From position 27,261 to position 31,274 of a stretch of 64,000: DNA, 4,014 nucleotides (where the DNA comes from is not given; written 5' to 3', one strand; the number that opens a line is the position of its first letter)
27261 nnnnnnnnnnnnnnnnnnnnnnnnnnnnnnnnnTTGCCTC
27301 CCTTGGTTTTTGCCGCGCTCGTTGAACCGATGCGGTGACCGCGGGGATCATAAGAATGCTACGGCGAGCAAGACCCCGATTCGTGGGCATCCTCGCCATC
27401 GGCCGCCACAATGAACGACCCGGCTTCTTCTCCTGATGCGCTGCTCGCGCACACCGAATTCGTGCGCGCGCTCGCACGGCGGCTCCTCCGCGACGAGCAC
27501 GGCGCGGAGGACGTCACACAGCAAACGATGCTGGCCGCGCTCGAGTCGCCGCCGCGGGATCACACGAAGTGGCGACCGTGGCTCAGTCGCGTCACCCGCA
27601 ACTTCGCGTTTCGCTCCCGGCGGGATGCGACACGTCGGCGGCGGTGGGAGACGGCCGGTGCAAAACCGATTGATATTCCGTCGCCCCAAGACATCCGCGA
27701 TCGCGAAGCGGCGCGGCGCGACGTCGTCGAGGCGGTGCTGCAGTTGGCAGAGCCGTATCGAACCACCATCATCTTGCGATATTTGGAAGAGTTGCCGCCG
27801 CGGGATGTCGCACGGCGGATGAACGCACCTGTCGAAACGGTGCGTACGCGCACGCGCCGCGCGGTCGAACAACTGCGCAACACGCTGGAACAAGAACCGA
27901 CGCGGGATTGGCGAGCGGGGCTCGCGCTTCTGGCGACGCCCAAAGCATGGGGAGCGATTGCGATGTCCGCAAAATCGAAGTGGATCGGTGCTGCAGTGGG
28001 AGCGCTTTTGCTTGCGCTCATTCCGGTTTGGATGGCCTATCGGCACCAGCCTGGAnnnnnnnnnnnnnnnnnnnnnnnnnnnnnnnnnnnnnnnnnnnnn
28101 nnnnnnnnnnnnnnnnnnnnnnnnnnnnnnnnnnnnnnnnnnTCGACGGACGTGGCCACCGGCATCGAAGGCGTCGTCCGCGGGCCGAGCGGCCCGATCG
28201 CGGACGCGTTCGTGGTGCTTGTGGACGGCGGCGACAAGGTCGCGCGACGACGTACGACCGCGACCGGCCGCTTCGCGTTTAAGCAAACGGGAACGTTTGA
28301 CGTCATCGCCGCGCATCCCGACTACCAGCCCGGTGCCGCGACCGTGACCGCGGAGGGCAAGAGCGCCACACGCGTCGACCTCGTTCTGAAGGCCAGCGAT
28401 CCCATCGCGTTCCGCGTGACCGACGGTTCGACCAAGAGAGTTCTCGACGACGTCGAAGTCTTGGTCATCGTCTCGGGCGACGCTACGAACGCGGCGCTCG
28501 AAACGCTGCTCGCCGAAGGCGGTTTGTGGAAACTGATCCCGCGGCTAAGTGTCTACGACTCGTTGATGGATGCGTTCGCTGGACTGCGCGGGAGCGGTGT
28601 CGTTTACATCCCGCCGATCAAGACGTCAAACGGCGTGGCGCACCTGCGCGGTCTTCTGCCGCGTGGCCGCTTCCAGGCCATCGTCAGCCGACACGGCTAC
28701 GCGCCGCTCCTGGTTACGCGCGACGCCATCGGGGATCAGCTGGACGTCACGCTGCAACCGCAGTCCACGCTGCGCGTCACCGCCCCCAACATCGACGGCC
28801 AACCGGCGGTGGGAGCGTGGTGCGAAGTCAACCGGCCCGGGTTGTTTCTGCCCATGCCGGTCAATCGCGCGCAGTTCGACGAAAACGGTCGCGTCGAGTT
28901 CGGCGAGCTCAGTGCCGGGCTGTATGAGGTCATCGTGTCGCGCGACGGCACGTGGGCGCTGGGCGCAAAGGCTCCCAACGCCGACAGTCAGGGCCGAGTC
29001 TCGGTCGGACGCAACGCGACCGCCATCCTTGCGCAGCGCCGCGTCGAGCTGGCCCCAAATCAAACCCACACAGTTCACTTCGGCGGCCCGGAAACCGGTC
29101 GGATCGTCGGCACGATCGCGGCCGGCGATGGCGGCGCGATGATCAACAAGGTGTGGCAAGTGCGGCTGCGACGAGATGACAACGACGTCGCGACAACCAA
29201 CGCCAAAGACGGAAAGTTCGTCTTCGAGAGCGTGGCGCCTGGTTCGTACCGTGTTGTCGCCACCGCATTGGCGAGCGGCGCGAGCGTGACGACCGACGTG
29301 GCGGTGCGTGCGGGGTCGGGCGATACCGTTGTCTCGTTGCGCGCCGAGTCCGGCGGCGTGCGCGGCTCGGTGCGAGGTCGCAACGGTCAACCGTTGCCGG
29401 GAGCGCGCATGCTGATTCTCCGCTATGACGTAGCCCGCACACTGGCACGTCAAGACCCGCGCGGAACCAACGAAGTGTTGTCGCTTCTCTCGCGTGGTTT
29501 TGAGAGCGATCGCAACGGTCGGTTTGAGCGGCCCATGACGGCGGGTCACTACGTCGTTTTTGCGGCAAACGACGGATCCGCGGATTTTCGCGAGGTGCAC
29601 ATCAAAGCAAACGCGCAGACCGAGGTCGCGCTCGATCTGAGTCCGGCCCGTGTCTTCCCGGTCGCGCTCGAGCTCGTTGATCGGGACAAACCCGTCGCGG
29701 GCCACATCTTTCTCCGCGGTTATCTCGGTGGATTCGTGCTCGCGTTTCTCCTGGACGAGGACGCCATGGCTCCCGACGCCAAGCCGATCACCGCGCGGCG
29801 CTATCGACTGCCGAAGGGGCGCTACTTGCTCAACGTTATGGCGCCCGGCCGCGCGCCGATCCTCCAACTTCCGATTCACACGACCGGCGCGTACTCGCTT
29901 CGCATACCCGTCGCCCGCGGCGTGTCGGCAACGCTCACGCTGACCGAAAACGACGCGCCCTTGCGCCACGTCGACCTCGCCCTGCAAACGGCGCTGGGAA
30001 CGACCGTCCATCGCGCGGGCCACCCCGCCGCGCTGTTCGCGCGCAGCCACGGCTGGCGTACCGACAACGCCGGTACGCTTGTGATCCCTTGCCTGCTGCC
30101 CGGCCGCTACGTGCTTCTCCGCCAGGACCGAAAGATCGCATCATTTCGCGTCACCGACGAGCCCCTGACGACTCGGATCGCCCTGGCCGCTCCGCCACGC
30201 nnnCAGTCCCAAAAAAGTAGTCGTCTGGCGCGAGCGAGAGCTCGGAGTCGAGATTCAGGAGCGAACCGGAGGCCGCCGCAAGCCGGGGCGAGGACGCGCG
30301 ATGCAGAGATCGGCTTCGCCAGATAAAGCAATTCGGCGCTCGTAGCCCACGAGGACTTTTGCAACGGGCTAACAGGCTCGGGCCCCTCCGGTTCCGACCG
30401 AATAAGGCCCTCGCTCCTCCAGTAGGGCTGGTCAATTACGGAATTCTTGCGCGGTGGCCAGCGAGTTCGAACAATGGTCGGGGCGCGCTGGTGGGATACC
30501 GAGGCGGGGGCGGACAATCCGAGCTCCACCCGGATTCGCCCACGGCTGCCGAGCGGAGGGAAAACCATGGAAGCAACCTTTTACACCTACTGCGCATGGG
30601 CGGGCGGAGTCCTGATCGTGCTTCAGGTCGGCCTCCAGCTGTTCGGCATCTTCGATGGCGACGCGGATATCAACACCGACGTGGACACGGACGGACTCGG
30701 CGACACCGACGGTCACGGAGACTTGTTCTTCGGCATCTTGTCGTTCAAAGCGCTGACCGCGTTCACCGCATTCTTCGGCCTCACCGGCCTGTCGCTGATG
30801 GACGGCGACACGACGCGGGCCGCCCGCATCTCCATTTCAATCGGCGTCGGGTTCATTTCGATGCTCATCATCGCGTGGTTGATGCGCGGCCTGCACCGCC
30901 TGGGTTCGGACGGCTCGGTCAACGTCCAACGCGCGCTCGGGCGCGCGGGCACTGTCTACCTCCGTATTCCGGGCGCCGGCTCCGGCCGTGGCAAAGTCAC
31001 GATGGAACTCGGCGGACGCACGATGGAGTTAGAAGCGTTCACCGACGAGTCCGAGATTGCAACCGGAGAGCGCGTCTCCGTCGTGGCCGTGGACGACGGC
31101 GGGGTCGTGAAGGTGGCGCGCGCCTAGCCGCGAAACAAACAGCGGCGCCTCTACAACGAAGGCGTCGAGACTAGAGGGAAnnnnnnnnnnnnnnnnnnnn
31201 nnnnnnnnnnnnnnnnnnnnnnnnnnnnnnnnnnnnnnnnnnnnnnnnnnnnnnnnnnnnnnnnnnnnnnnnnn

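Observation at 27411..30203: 930-aa single-chain ECF sigma factor, transmembrane segment and extracytoplasmic CarboxypepD_reg-repeat protein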

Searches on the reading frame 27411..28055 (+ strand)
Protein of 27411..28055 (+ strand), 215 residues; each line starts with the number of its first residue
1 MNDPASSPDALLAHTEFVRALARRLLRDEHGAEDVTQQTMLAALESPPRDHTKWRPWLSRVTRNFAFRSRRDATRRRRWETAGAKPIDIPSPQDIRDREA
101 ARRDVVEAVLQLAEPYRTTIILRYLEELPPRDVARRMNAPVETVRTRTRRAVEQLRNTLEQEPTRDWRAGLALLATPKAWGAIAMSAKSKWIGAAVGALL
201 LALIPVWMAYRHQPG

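Call 88: find_homologous_proteins(query=window:27411-28055:+, max_evalue=1e-10)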
Query window:27411-28055:+ (215 aa): 27 proteins with E <= 1e-10 among 6550 candidates.
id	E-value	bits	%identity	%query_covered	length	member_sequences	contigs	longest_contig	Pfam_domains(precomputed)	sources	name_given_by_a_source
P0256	2.5e-43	167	56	72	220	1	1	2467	PF04545.23,PF04542.21,PF08281.19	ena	-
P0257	1.6e-41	161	52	73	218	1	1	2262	PF04545.23,PF04542.21,PF08281.19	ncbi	ncbi:MAG: RNA polymerase sigma factor, partial [Planctomycetota bacterium]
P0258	2.1e-39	154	48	80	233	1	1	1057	PF04545.23,PF04542.21,PF08281.19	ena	-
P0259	9.1e-37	145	47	85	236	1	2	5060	PF04545.23,PF04542.21,PF08281.19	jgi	jgi:RNA polymerase sigma-70 factor (ECF subfamily)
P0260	4.6e-35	140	47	88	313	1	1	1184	PF04545.23,PF04542.21,PF08281.19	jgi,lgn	-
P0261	1.4e-34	138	51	75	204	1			PF04545.23,PF04542.21,PF08281.19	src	-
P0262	2.9e-34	137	51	78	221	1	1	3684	PF04545.23,PF04542.21,PF08281.19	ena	-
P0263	1.5e-32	131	52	68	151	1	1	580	PF04542.21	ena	-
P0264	1.3e-31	128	48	75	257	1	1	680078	PF04545.23,PF04542.21,PF08281.19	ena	-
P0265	2.0e-31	128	47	77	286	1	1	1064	PF04545.23,PF04542.21,PF08281.19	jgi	jgi:RNA polymerase sigma-70 factor (ECF subfamily)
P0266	3.4e-30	124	44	77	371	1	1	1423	PF04545.23,PF08281.19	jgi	jgi:RNA polymerase sigma-70 factor (ECF subfamily)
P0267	1.1e-28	119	46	77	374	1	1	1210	PF04545.23,PF04542.21,PF08281.19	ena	-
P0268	1.2e-27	115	48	67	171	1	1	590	PF04545.23,PF04542.21,PF08281.19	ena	-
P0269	2.1e-27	115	48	68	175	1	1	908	PF04545.23,PF04542.21,PF08281.19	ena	-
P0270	1.5e-26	112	47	74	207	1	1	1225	PF04545.23,PF04542.21,PF08281.19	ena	-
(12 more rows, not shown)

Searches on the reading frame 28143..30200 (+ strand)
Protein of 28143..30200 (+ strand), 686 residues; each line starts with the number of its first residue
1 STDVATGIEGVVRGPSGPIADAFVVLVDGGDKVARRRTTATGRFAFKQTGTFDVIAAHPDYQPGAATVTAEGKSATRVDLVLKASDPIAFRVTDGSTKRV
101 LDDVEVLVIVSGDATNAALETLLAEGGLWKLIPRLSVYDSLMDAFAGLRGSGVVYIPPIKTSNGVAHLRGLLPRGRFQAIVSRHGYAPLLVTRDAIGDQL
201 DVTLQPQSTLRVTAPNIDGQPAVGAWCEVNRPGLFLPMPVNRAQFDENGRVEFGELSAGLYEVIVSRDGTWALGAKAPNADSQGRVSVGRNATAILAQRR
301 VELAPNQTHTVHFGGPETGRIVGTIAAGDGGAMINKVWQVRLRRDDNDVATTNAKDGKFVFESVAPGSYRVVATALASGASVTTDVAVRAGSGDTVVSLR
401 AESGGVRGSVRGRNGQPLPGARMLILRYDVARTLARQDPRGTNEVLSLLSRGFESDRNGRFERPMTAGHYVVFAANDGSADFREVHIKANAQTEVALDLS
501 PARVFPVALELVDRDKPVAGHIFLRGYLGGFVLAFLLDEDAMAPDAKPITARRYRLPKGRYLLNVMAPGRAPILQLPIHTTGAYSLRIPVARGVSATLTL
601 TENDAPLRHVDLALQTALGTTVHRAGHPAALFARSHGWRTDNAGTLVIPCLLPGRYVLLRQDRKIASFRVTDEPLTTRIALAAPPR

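Call 65: find_homologous_proteins(query=window:28143-30200:+, max_evalue=0.000001)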
Query window:28143-30200:+ (686 aa): 1 proteins with E <= 0.000001 among 8000 candidates.
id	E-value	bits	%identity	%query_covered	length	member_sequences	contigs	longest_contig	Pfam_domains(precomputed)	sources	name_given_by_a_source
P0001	0.0e+0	1515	100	100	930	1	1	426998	PF14686.13,PF17802.8,PF04545.23,PF04542.21,PF13620.13,PF08281.19,PF22904.4,PF17210.10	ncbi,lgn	-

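Call 79: search_protein_representatives(protein=window:28143-30200:+)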
Query: 686 residues. Proteins with E-value up to 0.001 (for the whole library): 426; up to 1e-10: 71; up to 1e-30: 18. The best 150 are listed.
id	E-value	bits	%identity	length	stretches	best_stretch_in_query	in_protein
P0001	0.0e+00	1514.6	100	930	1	1-686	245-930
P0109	5.9e-156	537.2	46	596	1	87-681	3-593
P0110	1.1e-92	328.1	39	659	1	38-680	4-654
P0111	3.1e-81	290.3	36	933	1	5-675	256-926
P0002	8.1e-76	272.4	33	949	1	6-680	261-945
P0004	9.5e-71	255.7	34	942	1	8-672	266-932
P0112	4.4e-63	230.3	34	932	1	8-681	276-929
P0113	2.2e-51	191.7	32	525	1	175-679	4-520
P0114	1.6e-47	178.9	31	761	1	8-680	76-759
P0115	9.1e-45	169.8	34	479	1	209-661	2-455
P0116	2.5e-44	168.3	29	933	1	12-682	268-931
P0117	1.0e-41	159.7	29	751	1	19-680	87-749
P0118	1.4e-38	149.3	29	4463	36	318-430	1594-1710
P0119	3.2e-38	148.2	31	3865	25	300-435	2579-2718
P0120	2.3e-36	142.0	28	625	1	85-679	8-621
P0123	3.9e-31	124.8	26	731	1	9-676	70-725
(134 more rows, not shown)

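Call 81: find_encoding_contigs(protein=P0114, flank=5000, max_places=2)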
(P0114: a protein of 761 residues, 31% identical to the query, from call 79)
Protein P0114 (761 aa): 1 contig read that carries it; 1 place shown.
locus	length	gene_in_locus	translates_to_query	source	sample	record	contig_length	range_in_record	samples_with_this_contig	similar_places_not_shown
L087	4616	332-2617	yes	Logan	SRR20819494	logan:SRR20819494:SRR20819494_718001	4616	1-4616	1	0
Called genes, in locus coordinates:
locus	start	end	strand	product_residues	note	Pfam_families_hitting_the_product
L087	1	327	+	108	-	?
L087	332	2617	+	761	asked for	PF07210:DUF1416 (faint), PF10670:DUF4198 (faint), PF13620:CarboxypepD_reg (weak), PF13715:CarbopepD_reg_2 (faint), PF17210:SdrD_B (faint), PF17802:SpaA (faint), PF20598:DUF6795 (faint), PF13620:CarboxypepD_reg, +3 more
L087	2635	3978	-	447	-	PF13899:Thioredoxin_7 (faint), PF03130:HEAT_PBS (faint), PF13513:HEAT_EZ (faint), PF02985:HEAT (faint), PF13646:HEAT_2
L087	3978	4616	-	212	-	?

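Call 82: find_encoding_contigs(protein=P0123, flank=5000, max_places=2)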
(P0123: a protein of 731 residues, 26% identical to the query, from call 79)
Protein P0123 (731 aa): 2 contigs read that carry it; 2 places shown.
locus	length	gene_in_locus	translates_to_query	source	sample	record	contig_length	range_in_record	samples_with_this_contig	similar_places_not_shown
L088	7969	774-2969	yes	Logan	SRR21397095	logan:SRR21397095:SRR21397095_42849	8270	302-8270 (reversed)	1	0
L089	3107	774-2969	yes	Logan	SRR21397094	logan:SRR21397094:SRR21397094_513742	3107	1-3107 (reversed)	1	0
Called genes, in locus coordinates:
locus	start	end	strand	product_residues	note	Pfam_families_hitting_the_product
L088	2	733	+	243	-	?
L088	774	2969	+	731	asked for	PF00775:Dioxygenase_C (faint), PF07210:DUF1416 (faint), PF10670:DUF4198 (faint), PF11974:bMG3 (faint), PF13620:CarboxypepD_reg, PF13715:CarbopepD_reg_2 (faint), PF20598:DUF6795 (faint), PF13620:CarboxypepD_reg (weak), +6 more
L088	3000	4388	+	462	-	-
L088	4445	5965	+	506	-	PF17820:PDZ_6, PF19805:DUF6288, PF13243:SQHop_cyclase_C (faint)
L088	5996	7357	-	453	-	PF01546:Peptidase_M20, PF07687:M20_dimer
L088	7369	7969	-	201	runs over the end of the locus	PF12804:NTP_transf_3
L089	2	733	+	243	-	?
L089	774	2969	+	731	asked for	PF00775:Dioxygenase_C (faint), PF07210:DUF1416 (faint), PF10670:DUF4198 (faint), PF11974:bMG3 (faint), PF13620:CarboxypepD_reg, PF13715:CarbopepD_reg_2 (faint), PF20598:DUF6795 (faint), PF13620:CarboxypepD_reg (weak), +6 more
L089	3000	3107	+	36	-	?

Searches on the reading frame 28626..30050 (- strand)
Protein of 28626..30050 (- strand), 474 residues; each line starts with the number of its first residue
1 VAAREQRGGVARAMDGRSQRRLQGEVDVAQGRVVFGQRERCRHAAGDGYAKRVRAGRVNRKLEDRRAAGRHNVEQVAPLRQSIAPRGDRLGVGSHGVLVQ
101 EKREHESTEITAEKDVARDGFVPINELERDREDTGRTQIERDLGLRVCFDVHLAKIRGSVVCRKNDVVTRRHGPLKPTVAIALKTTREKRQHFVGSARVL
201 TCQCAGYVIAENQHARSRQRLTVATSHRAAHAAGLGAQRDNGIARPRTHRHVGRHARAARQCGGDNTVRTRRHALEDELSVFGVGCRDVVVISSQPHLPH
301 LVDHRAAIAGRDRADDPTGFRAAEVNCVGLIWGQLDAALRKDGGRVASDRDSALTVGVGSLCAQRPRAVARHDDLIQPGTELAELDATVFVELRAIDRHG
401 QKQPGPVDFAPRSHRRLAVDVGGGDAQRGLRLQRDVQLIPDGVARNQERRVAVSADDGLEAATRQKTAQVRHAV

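Call 57: search_protein_families(library=pfam, proteins=[window:28626-30050:-], max_evalue=0.5)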
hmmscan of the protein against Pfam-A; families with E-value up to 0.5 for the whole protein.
window:28626-30050:- (474 aa): 0 families

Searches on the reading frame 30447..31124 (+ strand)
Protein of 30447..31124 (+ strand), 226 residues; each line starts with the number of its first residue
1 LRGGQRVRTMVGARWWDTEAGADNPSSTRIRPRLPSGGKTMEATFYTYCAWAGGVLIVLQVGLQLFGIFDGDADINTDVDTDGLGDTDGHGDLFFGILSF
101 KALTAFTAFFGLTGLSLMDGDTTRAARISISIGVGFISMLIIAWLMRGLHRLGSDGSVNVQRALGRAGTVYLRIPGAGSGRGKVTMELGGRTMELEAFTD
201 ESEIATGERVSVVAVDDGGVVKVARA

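Call 38: search_protein_families(library=pfam, proteins=[window:30447-31124:+], max_evalue=0.001)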
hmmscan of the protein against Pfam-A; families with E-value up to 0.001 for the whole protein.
window:30447-31124:+ (226 aa): 0 families

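Call 57: search_protein_families(library=pfam, proteins=[window:30567-31124:+], max_evalue=0.5)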
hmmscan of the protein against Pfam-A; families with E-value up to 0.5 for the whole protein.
window:30567-31124:+ (186 aa): 1 family
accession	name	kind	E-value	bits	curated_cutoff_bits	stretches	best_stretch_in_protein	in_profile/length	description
PF01957.25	NfeD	-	0.019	15.6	29.1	1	121-177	2-50/57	NfeD-like C-terminal, partner-binding domain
